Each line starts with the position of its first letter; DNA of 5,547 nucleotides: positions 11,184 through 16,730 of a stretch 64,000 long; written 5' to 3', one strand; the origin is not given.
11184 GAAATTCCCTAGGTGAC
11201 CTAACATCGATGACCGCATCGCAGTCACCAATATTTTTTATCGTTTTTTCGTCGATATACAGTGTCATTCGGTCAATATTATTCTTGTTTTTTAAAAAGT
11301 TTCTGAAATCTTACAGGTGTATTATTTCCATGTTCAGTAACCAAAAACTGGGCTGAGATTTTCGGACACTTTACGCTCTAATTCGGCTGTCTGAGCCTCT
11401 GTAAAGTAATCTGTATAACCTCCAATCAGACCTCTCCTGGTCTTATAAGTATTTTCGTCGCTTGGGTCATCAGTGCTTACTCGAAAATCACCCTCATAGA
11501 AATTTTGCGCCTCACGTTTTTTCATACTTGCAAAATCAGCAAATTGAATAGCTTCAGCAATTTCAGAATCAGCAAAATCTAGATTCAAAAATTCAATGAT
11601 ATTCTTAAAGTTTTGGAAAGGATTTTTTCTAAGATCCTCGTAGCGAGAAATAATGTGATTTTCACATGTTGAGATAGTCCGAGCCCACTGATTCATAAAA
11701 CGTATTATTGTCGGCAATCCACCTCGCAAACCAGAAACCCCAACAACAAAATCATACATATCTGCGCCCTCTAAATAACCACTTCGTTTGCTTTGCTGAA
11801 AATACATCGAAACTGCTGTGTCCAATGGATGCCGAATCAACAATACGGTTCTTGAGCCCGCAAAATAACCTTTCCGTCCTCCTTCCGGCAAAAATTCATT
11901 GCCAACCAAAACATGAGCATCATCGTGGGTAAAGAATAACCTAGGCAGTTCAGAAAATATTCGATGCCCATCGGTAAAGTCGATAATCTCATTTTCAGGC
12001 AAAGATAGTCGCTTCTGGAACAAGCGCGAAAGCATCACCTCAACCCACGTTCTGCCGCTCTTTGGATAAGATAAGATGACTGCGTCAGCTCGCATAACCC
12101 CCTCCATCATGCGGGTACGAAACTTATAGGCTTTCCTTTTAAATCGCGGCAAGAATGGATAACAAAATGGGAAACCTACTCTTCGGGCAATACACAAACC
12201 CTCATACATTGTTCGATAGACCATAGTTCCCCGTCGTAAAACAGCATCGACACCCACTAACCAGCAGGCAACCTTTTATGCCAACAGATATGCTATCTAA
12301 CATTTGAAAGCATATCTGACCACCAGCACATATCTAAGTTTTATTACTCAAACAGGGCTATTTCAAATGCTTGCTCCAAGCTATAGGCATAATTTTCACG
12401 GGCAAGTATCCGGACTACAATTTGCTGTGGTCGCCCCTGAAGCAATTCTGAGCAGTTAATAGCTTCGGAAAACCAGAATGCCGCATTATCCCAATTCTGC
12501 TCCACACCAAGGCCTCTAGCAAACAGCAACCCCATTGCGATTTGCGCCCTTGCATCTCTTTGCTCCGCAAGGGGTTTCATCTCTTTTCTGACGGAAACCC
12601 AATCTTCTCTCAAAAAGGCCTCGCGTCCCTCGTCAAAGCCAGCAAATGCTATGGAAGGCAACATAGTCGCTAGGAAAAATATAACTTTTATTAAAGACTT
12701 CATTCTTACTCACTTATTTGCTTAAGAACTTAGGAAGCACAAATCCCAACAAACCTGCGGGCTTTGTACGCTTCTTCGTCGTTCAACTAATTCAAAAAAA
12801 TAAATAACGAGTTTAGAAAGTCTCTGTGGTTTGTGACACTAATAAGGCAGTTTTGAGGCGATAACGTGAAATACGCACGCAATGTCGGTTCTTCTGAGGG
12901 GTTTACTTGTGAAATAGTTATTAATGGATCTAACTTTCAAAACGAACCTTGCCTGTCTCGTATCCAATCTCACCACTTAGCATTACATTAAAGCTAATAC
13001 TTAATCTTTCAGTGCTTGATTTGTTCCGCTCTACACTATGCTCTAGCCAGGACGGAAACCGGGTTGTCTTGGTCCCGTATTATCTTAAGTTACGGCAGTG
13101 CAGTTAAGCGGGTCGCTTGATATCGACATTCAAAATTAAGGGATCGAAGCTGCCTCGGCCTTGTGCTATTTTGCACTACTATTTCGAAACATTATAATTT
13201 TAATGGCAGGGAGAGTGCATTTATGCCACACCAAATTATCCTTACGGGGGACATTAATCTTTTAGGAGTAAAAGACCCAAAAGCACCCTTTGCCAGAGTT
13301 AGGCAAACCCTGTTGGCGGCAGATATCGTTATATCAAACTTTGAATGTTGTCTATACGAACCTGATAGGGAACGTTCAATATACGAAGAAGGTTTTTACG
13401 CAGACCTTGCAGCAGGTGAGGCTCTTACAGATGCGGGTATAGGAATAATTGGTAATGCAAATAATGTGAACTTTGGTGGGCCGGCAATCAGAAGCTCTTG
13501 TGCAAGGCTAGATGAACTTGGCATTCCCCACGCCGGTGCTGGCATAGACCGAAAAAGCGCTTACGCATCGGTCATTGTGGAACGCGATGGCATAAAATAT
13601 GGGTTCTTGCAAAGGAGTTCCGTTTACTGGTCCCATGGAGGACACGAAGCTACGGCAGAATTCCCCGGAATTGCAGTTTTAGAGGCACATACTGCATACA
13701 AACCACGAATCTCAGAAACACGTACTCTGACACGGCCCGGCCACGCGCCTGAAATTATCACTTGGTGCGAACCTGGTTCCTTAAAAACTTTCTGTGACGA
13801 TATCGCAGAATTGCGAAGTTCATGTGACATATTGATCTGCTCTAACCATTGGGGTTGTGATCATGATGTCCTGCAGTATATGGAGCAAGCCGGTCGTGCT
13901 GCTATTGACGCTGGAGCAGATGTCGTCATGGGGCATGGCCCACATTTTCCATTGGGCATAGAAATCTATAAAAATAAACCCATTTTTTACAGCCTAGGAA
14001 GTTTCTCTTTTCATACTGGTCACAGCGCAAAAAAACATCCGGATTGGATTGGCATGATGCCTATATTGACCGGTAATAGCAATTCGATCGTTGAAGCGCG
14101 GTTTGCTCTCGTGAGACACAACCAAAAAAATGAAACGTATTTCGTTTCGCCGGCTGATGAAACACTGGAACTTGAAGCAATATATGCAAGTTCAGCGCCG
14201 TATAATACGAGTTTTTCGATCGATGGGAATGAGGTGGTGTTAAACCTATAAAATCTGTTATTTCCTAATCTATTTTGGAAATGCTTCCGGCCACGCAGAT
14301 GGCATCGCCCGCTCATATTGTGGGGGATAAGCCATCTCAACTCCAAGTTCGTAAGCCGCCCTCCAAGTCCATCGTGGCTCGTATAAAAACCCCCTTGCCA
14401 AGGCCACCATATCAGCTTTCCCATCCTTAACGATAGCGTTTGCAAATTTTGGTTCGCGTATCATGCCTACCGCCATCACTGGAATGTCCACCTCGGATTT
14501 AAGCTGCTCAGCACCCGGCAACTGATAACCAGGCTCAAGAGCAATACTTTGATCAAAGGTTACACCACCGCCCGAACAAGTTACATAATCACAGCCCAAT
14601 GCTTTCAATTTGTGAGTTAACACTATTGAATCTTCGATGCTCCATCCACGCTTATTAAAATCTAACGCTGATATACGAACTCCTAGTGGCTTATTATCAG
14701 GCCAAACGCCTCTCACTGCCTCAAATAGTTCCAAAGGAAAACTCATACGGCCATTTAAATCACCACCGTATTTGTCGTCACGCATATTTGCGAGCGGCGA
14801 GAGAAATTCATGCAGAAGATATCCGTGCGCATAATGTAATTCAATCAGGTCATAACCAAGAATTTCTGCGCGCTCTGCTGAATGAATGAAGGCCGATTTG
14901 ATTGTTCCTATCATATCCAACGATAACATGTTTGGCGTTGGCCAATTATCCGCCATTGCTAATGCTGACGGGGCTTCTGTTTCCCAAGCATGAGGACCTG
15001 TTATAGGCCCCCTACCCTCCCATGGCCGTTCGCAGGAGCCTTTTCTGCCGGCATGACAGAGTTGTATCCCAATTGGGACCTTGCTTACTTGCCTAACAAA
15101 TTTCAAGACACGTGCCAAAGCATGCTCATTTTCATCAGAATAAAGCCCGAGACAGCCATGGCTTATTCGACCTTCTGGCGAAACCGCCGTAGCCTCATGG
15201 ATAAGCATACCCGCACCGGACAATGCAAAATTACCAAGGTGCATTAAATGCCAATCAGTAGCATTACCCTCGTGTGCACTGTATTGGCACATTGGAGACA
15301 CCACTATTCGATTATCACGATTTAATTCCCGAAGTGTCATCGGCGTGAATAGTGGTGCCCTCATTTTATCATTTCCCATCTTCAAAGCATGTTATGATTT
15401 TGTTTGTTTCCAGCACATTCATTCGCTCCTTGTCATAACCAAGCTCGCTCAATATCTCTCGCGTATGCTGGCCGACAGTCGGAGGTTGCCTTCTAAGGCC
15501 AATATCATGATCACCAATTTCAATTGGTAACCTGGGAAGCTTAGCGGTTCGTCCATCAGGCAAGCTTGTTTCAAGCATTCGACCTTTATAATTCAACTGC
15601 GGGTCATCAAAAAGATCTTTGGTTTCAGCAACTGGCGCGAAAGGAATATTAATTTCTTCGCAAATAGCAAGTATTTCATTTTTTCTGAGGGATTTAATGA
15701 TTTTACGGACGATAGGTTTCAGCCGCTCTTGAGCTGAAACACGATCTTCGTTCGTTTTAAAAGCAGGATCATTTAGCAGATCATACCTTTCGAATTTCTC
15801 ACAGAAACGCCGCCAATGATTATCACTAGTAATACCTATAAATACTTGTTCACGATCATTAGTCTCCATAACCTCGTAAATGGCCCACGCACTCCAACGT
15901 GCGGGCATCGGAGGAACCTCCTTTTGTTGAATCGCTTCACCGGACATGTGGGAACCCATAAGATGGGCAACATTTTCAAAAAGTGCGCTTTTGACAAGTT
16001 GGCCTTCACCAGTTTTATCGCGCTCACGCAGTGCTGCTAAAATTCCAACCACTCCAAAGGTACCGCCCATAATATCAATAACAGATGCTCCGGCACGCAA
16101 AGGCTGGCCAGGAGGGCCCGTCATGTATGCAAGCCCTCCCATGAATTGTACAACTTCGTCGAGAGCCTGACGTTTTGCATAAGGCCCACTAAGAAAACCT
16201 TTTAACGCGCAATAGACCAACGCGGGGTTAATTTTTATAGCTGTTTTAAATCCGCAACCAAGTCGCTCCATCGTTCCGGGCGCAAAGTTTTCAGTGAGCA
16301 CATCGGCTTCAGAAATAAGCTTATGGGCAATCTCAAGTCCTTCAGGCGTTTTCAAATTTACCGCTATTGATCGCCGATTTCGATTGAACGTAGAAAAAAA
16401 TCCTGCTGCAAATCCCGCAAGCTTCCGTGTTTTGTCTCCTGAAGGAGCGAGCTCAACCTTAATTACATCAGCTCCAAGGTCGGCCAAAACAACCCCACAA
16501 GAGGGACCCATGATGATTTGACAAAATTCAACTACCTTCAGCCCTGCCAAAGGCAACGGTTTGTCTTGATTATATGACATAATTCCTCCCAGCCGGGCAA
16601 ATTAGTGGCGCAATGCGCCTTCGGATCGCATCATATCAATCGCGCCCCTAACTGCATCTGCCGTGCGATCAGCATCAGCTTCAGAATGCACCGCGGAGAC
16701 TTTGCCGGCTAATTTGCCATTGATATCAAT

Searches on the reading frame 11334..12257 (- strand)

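Call 78: search_protein_families(library=pfam, proteins=[window:11334-12257:-], max_evalue=0.00001)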
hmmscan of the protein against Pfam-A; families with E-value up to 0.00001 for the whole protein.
window:11334-12257:- (307 aa): 2 families
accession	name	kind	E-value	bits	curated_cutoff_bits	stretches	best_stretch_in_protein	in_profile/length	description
PF00685.33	Sulfotransfer_1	-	8.9e-21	74.9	22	1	58-301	3-251/255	Sulfotransferase domain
PF13469.12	Sulfotransfer_3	-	6.5e-08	33.5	27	0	135-230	125-216/216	Sulfotransferase family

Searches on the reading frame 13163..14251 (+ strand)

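Call 10: search_protein_families(library=pfam, proteins=[window:13163-14251:+], max_evalue=0.00001)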
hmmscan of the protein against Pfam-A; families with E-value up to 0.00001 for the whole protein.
window:13163-14251:+ (362 aa): 1 family
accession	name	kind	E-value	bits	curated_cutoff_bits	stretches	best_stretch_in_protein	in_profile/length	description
PF09587.15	PGA_cap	-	3.7e-40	138.5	27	1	37-283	23-253/255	Bacterial capsule synthesis protein PGA_cap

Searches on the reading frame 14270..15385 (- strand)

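Call 10: search_protein_families(library=pfam, proteins=[window:14270-15385:-], max_evalue=0.00001)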
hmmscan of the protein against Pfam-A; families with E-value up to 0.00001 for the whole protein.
window:14270-15385:- (371 aa): 1 family
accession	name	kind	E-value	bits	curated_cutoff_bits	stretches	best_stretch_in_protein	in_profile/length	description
PF00724.26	Oxidored_FMN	-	5.5e-55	187.4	27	1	12-347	2-339/342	NADH:flavin oxidoreductase / NADH oxidase family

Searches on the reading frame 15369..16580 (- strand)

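Call 10: search_protein_families(library=pfam, proteins=[window:15369-16580:-], max_evalue=0.00001)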
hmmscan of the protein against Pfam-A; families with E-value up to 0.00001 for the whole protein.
window:15369-16580:- (403 aa): 1 family
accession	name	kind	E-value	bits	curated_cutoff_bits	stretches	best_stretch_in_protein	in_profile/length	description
PF02515.22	CoA_transf_3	-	3.1e-108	362.6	23.3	1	11-373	1-366/366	CoA-transferase family III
